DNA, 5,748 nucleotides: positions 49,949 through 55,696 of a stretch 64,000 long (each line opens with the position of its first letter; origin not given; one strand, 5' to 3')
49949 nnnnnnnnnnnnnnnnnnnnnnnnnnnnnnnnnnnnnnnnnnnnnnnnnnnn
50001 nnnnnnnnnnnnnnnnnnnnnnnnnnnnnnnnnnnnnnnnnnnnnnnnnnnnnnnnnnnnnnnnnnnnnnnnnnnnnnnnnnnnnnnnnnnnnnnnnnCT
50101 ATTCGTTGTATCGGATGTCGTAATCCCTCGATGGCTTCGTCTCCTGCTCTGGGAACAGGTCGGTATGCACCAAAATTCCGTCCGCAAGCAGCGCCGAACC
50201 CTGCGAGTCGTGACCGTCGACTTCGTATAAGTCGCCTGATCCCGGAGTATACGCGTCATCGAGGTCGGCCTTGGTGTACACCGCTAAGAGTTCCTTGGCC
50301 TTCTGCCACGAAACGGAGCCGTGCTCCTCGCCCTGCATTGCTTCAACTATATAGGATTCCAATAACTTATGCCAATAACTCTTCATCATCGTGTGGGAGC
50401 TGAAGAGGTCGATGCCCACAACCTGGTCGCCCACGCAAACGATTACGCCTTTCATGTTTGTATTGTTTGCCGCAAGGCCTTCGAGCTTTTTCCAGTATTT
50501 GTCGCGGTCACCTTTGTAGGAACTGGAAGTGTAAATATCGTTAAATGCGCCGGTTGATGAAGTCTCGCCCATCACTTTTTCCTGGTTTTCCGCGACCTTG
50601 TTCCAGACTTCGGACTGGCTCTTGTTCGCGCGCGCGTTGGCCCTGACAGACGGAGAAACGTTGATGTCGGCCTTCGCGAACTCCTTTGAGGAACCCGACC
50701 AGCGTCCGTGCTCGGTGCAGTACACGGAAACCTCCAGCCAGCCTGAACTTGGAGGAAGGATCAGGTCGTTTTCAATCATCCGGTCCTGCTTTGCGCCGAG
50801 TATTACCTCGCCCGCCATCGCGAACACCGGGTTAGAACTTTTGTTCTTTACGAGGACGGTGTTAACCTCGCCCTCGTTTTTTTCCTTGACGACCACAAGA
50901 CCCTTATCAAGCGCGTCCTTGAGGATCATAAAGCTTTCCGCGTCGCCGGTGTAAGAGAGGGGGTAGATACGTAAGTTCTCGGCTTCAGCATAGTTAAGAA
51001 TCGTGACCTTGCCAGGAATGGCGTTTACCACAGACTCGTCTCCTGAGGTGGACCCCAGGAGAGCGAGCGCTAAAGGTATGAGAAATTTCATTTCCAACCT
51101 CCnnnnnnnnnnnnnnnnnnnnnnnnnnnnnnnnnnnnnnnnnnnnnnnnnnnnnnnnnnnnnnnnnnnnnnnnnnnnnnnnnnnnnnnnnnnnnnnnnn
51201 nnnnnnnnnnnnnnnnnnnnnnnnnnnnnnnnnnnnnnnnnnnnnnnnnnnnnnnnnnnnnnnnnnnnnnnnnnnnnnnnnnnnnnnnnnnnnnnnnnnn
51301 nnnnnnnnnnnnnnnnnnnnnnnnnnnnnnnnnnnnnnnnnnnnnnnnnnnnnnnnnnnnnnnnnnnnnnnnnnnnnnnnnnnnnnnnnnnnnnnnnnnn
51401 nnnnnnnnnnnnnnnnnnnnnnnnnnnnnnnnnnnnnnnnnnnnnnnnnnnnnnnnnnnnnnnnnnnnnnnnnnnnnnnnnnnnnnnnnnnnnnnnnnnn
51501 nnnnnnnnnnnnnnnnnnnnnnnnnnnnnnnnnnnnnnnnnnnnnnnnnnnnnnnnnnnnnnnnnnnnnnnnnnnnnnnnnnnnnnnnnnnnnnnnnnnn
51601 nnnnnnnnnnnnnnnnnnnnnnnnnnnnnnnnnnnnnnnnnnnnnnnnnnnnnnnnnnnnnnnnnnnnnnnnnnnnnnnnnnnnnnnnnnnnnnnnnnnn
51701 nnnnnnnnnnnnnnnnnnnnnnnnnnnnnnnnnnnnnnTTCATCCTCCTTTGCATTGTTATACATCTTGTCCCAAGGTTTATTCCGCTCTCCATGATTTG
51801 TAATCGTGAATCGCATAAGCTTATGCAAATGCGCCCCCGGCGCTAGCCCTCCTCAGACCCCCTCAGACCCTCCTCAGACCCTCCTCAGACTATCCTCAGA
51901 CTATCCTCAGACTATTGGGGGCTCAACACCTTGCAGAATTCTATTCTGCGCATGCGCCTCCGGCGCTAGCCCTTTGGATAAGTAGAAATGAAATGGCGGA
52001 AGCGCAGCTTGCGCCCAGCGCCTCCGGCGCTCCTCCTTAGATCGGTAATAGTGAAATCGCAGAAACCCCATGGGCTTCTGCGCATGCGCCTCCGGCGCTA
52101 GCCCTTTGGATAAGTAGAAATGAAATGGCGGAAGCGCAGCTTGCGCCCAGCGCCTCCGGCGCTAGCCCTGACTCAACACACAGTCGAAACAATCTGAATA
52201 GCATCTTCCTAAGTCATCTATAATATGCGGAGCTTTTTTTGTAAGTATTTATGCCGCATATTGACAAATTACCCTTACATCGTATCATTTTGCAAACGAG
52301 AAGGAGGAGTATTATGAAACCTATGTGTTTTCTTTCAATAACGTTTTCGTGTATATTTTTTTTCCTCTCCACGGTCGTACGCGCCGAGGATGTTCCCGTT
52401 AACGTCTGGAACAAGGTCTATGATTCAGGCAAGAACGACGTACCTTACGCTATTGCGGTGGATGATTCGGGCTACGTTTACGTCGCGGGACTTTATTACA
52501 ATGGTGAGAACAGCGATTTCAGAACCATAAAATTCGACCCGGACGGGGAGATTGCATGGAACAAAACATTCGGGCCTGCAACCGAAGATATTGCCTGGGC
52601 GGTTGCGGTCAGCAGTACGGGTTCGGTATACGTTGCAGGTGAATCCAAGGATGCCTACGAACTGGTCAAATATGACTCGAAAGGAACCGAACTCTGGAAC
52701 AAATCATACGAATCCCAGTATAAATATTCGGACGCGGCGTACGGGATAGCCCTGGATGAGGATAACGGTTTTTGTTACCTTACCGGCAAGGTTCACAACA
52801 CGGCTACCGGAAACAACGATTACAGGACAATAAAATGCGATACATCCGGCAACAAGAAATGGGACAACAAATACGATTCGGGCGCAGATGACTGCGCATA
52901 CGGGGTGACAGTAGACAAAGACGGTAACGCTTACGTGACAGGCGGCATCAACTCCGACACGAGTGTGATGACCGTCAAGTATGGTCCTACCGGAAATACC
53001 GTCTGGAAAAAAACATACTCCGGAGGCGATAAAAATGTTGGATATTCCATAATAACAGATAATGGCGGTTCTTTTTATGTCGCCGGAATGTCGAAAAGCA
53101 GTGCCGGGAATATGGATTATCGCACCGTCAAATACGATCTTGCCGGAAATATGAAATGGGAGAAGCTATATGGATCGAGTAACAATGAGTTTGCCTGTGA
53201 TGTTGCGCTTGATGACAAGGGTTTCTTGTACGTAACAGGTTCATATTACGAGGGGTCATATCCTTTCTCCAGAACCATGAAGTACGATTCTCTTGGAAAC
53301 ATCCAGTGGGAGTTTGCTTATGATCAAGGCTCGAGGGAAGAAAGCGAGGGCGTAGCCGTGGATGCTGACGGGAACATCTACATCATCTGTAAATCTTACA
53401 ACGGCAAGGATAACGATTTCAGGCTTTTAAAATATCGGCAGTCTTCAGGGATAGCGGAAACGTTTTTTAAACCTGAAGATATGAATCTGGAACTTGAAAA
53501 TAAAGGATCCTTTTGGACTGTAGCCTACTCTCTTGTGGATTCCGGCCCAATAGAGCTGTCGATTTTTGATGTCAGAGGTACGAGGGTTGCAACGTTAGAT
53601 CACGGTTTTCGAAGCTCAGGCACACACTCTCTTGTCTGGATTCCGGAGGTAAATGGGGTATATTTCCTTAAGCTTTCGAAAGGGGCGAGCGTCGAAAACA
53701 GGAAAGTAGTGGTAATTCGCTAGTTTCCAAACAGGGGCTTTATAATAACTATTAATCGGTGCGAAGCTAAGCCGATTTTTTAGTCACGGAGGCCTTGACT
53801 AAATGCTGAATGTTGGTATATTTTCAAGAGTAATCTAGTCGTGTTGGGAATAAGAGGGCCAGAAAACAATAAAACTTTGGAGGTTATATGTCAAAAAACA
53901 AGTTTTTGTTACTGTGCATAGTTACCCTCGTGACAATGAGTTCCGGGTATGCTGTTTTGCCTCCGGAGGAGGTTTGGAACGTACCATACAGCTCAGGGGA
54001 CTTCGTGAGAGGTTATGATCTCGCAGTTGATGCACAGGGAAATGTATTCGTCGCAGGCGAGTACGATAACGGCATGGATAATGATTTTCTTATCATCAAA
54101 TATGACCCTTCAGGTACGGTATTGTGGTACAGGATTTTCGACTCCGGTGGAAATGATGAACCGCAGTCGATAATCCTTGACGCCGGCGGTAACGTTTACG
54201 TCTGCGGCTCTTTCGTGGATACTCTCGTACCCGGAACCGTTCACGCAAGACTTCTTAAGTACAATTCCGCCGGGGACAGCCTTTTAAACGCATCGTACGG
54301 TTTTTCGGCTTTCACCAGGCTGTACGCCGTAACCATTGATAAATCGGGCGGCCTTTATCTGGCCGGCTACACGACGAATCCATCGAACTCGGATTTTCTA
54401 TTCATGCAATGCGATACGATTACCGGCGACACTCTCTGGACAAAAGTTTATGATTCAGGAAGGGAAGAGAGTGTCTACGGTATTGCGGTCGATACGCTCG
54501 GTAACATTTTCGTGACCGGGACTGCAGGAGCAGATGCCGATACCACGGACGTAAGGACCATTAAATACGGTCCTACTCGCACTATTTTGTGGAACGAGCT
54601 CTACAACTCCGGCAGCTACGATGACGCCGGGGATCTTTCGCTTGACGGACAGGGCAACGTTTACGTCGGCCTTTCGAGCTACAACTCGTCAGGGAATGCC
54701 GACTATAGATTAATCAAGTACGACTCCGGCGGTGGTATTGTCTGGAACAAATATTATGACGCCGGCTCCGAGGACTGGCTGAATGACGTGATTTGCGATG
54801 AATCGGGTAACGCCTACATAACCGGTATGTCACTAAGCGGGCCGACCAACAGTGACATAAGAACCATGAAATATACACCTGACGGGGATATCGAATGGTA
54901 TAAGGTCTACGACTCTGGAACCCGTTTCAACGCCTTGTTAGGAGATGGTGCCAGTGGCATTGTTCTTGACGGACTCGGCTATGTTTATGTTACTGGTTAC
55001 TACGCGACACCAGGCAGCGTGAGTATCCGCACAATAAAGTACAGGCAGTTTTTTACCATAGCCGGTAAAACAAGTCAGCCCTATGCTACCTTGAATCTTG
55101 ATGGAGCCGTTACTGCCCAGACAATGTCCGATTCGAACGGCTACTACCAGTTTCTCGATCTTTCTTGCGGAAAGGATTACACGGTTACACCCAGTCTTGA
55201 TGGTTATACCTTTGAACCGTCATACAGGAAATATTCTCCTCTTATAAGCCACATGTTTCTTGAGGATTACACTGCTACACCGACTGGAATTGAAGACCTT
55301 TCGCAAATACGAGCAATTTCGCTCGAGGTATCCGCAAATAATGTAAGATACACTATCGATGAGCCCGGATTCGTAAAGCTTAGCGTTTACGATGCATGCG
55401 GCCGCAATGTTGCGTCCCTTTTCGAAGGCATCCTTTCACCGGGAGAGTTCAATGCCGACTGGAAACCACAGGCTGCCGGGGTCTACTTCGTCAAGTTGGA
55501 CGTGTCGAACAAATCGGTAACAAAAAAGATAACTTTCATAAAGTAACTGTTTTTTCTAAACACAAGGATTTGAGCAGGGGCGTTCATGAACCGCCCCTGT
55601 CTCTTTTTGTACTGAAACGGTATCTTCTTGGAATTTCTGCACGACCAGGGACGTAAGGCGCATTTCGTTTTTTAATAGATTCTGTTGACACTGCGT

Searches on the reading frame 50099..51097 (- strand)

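Call 9: search_protein_families(library=pfam, proteins=[window:50099-51097:-], max_evalue=0.001)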
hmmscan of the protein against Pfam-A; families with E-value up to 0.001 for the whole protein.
window:50099-51097:- (332 aa): 1 family
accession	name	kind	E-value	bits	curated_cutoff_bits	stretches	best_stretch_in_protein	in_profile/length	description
PF20208.3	ARPP-1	-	1.2e-67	228.8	27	1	33-315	4-297/297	ARG and Rhodanese-Phosphatase-superfamily-associated Protein domain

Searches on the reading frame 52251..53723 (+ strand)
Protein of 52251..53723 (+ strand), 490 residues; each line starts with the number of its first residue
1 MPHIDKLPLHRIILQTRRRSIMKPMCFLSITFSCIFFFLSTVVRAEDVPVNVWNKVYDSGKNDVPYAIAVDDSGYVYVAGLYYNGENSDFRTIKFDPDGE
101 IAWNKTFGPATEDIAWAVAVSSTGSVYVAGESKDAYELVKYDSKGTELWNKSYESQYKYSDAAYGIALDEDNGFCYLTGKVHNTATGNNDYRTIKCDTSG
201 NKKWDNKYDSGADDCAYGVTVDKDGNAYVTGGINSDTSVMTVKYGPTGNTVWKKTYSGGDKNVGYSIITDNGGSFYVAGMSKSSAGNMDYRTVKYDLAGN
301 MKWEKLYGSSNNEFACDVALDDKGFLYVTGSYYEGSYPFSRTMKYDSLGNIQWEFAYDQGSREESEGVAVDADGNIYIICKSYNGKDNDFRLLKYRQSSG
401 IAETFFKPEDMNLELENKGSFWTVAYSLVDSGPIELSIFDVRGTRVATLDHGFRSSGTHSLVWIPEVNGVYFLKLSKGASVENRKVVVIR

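Call 4: search_protein_families(library=ncbifam, proteins=[window:52251-53723:+], max_evalue=0.1)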
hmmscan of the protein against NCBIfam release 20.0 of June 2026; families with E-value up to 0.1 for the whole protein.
window:52251-53723:+ (490 aa): 4 families
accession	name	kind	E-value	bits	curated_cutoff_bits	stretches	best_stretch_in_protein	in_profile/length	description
NF047494.1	Lepto_SBBP_lipo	equivalog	7.8e-22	77.6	400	1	67-331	133-444/466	SBBP repeat beta-propeller lipoprotein, LipL53 family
TIGR02608.1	delta_60_rpt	domain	5.8e-10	38.9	76.5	0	113-145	1-38/55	delta-60 repeat domain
TIGR04183.1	Por_Secre_tail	domain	3.3e-05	23.8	23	1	427-488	14-71/72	T9SS type A sorting domain-containing protein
NF040673.1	PLuB_PQQ_rpt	exception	0.069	12.1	250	0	74-107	111-147/395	PLuB system PQQ-binding repeat protein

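Call 5: search_protein_families(library=pfam, proteins=[window:52251-53723:+], max_evalue=0.1)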
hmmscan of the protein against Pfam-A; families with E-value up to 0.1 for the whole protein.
window:52251-53723:+ (490 aa): 11 families
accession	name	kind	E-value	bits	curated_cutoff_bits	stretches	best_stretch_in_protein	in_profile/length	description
PF06739.17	SBBP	-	5.5e-16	58.7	20.5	2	210-235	9-34/38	Beta-propeller repeat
PF25293.1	Beta-prop_EMC1_N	-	0.001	19.2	34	0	98-153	138-194/219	EMC1 N-terminal beta-propeller domain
PF17164.10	DUF5122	-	0.0017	19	27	0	76-100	6-31/36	Domain of unknown function (DUF5122) beta-propeller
PF01436.27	NHL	-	0.0044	17.4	20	0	366-384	5-22/28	NHL repeat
PF16427.10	DUF5024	-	0.0062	17.3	25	0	191-230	63-102/104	Domain of unknown function (DUF5024)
PF13964.12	Kelch_6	-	0.029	14.8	25.3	0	318-349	7-37/50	Kelch motif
PF07494.17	Reg_prop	-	0.032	14.8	20.4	0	62-80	4-22/24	Two component regulator propeller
PF06977.17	SdiA-regulated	-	0.037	13.7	21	0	363-379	223-239/249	SdiA-regulated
PF18962.6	Por_Secre_tail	-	0.056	14.2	27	0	431-488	19-75/75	Secretion system C-terminal sorting domain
PF13860.13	FlgD_ig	-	0.058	13.8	27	0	434-463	25-54/79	FlgD Ig-like domain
PF23333.1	VWC2L_1st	-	0.077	13.4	27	0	69-84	3-18/40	VWC2L-like, N-terminal domain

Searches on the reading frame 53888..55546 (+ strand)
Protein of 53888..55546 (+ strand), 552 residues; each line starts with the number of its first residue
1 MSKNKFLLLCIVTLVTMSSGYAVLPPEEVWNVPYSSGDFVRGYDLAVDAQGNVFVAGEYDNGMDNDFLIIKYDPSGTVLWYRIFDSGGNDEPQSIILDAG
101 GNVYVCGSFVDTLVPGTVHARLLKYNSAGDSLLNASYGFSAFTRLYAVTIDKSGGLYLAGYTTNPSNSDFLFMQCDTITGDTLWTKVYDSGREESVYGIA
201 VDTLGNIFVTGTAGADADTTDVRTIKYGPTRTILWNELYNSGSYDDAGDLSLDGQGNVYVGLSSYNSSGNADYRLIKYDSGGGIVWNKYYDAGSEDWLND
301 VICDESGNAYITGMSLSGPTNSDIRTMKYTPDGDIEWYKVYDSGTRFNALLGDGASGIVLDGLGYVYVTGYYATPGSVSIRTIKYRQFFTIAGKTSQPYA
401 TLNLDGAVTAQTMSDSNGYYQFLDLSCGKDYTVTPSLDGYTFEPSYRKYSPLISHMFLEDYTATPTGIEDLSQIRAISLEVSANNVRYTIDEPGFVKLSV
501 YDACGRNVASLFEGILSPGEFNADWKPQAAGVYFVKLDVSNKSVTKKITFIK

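Call 4: search_protein_families(library=ncbifam, proteins=[window:53888-55546:+], max_evalue=0.1)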
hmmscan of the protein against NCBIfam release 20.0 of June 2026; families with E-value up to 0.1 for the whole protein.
window:53888-55546:+ (552 aa): 3 families
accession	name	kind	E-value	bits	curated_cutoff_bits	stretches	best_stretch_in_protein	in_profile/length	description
NF047494.1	Lepto_SBBP_lipo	equivalog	4.1e-21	75.2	400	2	44-220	133-332/466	SBBP repeat beta-propeller lipoprotein, LipL53 family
TIGR02608.1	delta_60_rpt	domain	5.8e-09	35.7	76.5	1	41-77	2-39/55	delta-60 repeat domain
TIGR04183.1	Por_Secre_tail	domain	3.6e-08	33.3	23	1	484-548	9-69/72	T9SS type A sorting domain-containing protein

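Call 5: search_protein_families(library=pfam, proteins=[window:53888-55546:+], max_evalue=0.1)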
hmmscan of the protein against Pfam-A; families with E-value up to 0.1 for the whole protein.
window:53888-55546:+ (552 aa): 4 families
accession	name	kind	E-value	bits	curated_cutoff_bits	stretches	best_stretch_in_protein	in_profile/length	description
PF06739.17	SBBP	-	1.4e-21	76.6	20.5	4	196-213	15-32/38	Beta-propeller repeat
PF13620.12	CarboxypepD_reg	-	0.00025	21.8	32.3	1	398-441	15-60/82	Carboxypeptidase regulatory-like domain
PF18962.6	Por_Secre_tail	-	0.002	18.8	27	1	496-548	22-73/75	Secretion system C-terminal sorting domain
PF17210.9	SdrD_B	-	0.0044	17.6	29.7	1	404-440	34-70/112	SdrD B-like domain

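Call 11: find_encoding_contigs(protein=window:53888-55546:+, flank=3000, max_places=6)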
Protein window:53888-55546:+ (552 aa): no gene with exactly this product is on record in the collection.
